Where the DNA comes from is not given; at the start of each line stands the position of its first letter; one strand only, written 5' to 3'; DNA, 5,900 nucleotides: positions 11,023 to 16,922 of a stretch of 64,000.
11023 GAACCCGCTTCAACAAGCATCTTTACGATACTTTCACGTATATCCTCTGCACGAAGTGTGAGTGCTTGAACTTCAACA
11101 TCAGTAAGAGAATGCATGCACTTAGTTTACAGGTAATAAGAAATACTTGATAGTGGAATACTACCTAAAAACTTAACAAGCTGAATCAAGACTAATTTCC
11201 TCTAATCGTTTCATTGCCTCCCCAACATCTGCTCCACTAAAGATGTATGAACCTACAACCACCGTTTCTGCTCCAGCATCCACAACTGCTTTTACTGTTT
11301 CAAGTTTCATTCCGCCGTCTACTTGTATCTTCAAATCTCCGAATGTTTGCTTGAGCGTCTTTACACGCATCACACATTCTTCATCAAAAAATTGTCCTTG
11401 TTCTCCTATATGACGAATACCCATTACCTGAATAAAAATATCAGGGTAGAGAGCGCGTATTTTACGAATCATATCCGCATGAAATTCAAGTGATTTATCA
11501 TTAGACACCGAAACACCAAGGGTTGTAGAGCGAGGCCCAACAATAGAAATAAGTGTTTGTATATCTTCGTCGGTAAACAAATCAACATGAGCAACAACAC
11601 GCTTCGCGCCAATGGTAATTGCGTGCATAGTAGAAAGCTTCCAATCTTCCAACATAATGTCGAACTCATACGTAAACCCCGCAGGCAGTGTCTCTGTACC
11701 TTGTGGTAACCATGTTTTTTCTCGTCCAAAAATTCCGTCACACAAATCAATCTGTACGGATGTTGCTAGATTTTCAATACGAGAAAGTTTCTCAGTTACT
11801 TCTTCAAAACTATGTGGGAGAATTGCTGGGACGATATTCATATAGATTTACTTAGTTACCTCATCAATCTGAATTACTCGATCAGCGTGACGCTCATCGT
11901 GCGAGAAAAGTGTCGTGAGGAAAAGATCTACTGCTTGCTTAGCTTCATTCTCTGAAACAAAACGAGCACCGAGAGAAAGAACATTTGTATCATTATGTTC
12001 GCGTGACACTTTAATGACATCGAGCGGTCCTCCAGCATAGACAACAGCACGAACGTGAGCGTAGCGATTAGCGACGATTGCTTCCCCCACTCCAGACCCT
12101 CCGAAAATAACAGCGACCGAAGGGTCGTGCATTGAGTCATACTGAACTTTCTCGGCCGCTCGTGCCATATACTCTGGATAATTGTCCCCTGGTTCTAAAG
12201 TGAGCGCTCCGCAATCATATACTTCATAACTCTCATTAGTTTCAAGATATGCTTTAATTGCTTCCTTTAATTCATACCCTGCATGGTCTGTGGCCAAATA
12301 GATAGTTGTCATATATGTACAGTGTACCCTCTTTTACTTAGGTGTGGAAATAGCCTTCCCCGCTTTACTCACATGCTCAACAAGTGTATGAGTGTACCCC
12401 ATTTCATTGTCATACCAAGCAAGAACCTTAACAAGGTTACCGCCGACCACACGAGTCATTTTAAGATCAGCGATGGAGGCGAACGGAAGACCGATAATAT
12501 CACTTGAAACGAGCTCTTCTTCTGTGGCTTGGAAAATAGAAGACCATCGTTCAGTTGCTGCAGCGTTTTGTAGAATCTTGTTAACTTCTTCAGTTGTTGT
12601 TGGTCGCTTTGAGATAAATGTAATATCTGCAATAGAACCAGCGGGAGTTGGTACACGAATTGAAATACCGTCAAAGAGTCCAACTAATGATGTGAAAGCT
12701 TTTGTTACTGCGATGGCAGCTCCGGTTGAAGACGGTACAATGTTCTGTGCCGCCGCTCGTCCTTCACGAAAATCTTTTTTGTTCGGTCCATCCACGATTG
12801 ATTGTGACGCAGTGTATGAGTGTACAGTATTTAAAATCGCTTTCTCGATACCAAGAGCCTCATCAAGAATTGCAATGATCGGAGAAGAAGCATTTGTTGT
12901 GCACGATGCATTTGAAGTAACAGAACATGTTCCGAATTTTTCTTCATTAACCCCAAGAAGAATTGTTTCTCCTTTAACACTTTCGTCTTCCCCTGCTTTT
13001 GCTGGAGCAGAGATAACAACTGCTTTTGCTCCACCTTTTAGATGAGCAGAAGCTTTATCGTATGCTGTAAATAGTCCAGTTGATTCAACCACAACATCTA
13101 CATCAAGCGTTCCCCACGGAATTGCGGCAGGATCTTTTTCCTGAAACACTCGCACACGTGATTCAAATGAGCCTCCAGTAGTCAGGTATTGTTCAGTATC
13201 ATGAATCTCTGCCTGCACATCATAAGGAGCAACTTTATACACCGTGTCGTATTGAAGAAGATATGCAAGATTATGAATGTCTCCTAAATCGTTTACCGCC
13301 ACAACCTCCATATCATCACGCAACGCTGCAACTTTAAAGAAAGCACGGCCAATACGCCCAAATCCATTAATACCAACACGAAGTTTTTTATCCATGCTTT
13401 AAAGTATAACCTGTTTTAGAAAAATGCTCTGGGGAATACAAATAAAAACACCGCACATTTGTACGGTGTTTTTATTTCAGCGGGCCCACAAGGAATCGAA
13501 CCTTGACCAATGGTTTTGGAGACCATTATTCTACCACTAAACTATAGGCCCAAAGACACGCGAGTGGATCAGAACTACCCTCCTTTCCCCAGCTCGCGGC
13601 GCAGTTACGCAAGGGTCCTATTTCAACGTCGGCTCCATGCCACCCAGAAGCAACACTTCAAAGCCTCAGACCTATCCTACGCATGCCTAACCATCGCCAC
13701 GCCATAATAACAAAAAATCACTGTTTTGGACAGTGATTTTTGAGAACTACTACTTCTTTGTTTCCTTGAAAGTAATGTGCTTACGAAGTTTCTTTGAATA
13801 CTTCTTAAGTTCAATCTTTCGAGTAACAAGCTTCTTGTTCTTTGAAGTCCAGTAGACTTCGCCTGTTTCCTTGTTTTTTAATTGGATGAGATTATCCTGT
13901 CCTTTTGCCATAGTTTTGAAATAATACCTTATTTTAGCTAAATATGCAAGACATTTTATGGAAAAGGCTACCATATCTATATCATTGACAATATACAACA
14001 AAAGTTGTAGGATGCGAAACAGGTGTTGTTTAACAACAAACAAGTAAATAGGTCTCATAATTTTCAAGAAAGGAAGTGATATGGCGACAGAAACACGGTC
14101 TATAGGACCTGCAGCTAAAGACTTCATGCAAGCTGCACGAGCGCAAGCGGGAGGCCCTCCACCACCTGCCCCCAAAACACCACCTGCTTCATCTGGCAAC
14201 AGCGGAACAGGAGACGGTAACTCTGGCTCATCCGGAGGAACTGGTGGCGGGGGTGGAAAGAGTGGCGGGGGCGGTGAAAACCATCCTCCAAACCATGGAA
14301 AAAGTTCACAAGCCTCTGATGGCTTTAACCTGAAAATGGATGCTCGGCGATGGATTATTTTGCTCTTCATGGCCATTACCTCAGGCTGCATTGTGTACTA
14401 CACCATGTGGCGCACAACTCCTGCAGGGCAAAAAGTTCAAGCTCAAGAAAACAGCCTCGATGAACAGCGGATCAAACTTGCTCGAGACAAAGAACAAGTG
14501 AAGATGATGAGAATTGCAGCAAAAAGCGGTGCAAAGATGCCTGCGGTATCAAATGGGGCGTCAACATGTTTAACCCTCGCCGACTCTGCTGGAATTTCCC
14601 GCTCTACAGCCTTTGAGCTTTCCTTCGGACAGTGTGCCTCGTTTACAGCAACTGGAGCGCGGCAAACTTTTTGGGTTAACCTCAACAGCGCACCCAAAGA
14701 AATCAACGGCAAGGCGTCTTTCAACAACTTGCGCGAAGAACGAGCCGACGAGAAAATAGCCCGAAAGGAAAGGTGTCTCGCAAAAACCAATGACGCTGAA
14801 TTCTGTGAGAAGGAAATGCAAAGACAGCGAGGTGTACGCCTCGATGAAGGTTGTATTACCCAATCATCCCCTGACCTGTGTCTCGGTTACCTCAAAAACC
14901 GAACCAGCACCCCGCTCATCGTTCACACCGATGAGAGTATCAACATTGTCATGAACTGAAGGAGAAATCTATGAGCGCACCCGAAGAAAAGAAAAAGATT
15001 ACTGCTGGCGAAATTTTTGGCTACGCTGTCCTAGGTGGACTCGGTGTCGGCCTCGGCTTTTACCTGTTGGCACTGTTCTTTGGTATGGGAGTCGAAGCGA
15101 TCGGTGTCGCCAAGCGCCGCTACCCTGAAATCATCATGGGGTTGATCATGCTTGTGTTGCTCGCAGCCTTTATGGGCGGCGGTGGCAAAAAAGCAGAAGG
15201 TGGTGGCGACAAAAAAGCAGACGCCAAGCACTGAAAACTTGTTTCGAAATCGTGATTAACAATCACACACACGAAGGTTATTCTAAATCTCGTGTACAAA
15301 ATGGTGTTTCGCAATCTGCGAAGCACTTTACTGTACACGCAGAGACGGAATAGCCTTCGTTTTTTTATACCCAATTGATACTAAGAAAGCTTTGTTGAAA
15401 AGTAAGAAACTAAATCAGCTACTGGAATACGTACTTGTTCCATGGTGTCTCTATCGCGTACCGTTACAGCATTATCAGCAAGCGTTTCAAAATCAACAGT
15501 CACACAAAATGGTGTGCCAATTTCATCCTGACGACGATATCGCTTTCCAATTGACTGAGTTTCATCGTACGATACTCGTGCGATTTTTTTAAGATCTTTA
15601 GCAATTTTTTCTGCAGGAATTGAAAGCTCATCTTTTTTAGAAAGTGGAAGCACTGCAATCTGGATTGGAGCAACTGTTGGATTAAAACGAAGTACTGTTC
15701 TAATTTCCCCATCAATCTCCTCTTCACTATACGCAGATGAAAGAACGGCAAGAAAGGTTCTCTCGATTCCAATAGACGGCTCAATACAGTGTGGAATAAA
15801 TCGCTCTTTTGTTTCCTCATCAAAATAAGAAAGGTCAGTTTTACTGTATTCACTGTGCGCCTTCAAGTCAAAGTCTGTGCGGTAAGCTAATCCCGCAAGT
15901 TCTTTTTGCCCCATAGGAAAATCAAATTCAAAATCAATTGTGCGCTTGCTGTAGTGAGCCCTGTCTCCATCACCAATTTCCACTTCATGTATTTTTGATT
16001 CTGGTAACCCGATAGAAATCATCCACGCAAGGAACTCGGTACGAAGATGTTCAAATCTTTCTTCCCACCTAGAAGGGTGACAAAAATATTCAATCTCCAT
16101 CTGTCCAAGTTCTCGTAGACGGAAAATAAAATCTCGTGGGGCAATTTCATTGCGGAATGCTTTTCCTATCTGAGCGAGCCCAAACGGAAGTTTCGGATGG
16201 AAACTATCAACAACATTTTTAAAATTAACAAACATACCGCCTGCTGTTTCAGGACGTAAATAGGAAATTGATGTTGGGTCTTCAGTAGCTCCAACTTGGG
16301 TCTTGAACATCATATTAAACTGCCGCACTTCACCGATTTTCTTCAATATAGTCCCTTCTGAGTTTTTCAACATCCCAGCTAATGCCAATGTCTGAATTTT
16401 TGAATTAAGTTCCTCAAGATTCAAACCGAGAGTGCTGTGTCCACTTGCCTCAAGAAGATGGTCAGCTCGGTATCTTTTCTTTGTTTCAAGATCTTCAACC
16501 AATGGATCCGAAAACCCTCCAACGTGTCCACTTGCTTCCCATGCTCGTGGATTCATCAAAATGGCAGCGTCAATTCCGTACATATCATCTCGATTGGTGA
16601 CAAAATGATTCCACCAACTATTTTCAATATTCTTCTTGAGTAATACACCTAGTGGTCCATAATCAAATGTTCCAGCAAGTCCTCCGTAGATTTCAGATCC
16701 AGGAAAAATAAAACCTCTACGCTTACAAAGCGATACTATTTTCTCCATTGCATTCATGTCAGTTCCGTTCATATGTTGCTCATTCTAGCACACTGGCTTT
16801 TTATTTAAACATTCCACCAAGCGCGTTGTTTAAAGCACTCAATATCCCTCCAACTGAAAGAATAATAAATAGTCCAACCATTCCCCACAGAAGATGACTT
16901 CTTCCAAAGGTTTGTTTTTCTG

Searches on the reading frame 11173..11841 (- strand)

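Call 6: search_protein_families(library=pfam, proteins=[window:11173-11841:-], max_evalue=0.001)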
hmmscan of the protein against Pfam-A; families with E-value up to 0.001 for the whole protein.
window:11173-11841:- (222 aa): 1 family
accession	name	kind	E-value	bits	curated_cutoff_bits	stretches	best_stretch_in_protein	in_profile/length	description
PF00834.25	Ribul_P_3_epim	-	8.9e-17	61.6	21.1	1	3-201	2-198/198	Ribulose-phosphate 3 epimerase family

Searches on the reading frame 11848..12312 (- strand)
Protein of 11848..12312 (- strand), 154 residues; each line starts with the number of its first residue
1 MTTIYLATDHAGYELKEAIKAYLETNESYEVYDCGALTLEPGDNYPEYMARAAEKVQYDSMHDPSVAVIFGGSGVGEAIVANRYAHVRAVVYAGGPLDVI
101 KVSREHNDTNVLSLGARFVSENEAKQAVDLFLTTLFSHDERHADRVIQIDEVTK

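Call 6: search_protein_families(library=pfam, proteins=[window:11848-12312:-], max_evalue=0.001)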
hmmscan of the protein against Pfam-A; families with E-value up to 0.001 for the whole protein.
window:11848-12312:- (154 aa): 1 family
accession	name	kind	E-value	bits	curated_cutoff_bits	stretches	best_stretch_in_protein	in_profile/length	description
PF02502.23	LacAB_rpiB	-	4.8e-35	121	24.7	1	4-149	1-138/138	Ribose/Galactose Isomerase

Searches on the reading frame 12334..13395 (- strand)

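Call 6: search_protein_families(library=pfam, proteins=[window:12334-13395:-], max_evalue=0.001)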
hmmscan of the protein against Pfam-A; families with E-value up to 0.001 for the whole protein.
window:12334-13395:- (353 aa): 2 families
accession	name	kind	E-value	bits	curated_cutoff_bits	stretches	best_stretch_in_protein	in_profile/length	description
PF02800.25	Gp_dh_C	-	4.7e-50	169.7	24.4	1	172-328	3-158/158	Glyceraldehyde 3-phosphate dehydrogenase, C-terminal domain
PF00044.30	Gp_dh_N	-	1.3e-31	109.3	31.7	1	6-110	2-99/101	Glyceraldehyde 3-phosphate dehydrogenase, NAD binding domain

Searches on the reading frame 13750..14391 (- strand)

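Call 6: search_protein_families(library=pfam, proteins=[window:13750-14391:-], max_evalue=0.001)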
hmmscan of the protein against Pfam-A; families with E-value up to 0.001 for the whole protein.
window:13750-14391:- (213 aa): 1 family
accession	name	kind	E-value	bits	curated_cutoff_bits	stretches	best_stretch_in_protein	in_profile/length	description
PF00471.26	Ribosomal_L33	-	5e-10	40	25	1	168-212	2-47/47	Ribosomal protein L33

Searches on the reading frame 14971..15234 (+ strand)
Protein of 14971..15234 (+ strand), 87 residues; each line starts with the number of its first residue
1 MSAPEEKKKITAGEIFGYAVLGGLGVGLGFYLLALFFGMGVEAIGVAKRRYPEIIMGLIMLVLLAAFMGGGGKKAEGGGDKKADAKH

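Call 6: search_protein_families(library=pfam, proteins=[window:14971-15234:+], max_evalue=0.001)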
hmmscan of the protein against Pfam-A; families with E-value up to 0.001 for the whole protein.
window:14971-15234:+ (87 aa): 0 families

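Call 27: search_protein_families(library=ncbifam, proteins=[window:14971-15234:+], max_evalue=0.1)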
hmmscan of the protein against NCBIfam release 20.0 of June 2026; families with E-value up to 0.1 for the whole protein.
window:14971-15234:+ (87 aa): 2 families
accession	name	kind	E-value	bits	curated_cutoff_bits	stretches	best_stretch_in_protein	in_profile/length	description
NF058595.1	invert_tail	domain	0.03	14.7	37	1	30-78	32-80/113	lipo-invert putative C-terminal anchoring domain-containing protein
NF042915.1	MAB_1171c_fam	subfamily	0.035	13.2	100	1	21-68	64-112/362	MAB_1171c family putative transporter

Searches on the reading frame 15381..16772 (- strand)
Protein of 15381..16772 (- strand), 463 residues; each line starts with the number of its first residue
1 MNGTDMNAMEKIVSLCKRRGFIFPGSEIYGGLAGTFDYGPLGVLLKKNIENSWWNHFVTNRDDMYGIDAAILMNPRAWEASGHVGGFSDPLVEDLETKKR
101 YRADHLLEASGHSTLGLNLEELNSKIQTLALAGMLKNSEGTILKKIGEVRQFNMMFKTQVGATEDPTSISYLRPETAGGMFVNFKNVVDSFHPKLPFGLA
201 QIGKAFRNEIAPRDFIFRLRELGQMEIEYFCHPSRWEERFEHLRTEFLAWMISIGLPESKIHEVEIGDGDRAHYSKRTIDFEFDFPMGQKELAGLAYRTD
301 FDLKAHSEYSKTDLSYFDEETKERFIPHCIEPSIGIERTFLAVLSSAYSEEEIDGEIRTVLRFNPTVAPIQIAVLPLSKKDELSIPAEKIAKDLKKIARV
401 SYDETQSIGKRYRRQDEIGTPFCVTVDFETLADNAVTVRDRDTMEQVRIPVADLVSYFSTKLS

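Call 14: find_related_loci(query=window:15381-16772:-, collection=genome_contigs, flank=10000)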
Query window:15381-16772:- (463 aa) in genome_contigs; peptide patterns used: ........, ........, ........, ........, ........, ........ (x = any residue, [..] = any of these).
600 stretches matched a pattern (row limit reached: there are more); 592 encode a relative of the query (tblastn E <= 1e-3); the best 80 are kept; 80 distinct loci.
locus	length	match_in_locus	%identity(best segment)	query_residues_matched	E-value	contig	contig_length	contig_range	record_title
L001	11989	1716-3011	78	7-462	0e+0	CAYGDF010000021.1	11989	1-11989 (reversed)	MAG TPA_asm: uncultured Candidatus Saccharibacteria bacterium isolate ERP113451_co1_291 genome assembly, contig: NODE_64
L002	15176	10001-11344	68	9-463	0e+0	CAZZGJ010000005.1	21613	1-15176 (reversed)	MAG TPA_asm: uncultured Candidatus Saccharibacteria bacterium isolate SRP285395_co2_353 genome assembly, contig: NODE_38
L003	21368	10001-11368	63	7-462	0e+0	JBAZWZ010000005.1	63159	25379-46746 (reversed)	MAG: Candidatus Paceibacterota bacterium isolate SO_2017_GW1_44 NODE_2557_length_63159_cov_4.536918_OW334_2017, whole ge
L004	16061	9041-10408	65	1-457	0e+0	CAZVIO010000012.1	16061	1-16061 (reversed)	MAG TPA_asm: uncultured Candidatus Saccharibacteria bacterium isolate SRP285395_co1_490 genome assembly, contig: NODE_57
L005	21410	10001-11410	62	4-459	0e+0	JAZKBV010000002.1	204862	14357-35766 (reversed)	MAG: Patescibacteria group bacterium isolate ADI_H3L2_122-bin008 ADIH3L2_B008_0_000000000002, whole genome shotgun seque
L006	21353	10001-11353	64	5-454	0e+0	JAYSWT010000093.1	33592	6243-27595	MAG: bacterium isolate GFS_12994 GFS_12994_92, whole genome shotgun sequence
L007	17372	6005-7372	62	7-462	0e+0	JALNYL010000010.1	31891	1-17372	MAG: Candidatus Paceibacterota bacterium isolate SO_2017_GW1 bin 158 NODE_6093_length_31891_cov_1.742728_OW334_2017, who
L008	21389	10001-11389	62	1-463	0e+0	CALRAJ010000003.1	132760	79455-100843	MAG: Candidatus Taylorbacteria bacterium isolate CH-Oct18-75 genome assembly, contig: CH-Oct18-C72, whole genome shotgun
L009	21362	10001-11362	61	6-462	0e+0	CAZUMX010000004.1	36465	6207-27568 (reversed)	MAG TPA_asm: uncultured Candidatus Saccharibacteria bacterium isolate SRP278252_co2_168 genome assembly, contig: NODE_22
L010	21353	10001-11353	62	9-462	0e+0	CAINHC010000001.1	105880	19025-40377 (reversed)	uncultured bacterium isolate AM-lipid-01-D7_bin-0575 genome assembly, contig: bin-0575:01/52, whole genome shotgun seque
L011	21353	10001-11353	62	9-462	0e+0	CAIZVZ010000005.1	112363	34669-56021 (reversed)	uncultured bacterium isolate Loc080925-6m_bin-1435 genome assembly, contig: bin-1435:05/21, whole genome shotgun sequenc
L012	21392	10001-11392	62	7-462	0e+0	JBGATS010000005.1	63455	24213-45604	MAG: Candidatus Paceibacteria bacterium isolate MAG_MBR_AS.44 MBRAS-44_scaffold_484, whole genome shotgun sequence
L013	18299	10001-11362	60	8-459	0e+0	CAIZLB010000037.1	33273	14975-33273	uncultured bacterium isolate Loc080925-6m_bin-0369 genome assembly, contig: bin-0369:37/57, whole genome shotgun sequenc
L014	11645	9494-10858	61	9-463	0e+0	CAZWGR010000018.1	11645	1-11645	MAG TPA_asm: uncultured Candidatus Saccharibacteria bacterium isolate SRP285395_co1_403 genome assembly, contig: NODE_91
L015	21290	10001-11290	60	9-462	0e+0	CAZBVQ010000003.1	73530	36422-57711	MAG TPA_asm: uncultured Candidatus Saccharibacteria bacterium isolate SRP133034_co1_10 genome assembly, contig: NODE_158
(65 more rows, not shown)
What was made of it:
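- Tried and rejected: The genome-collection scan had already been spent on the GlyRS synteny test (call 14).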
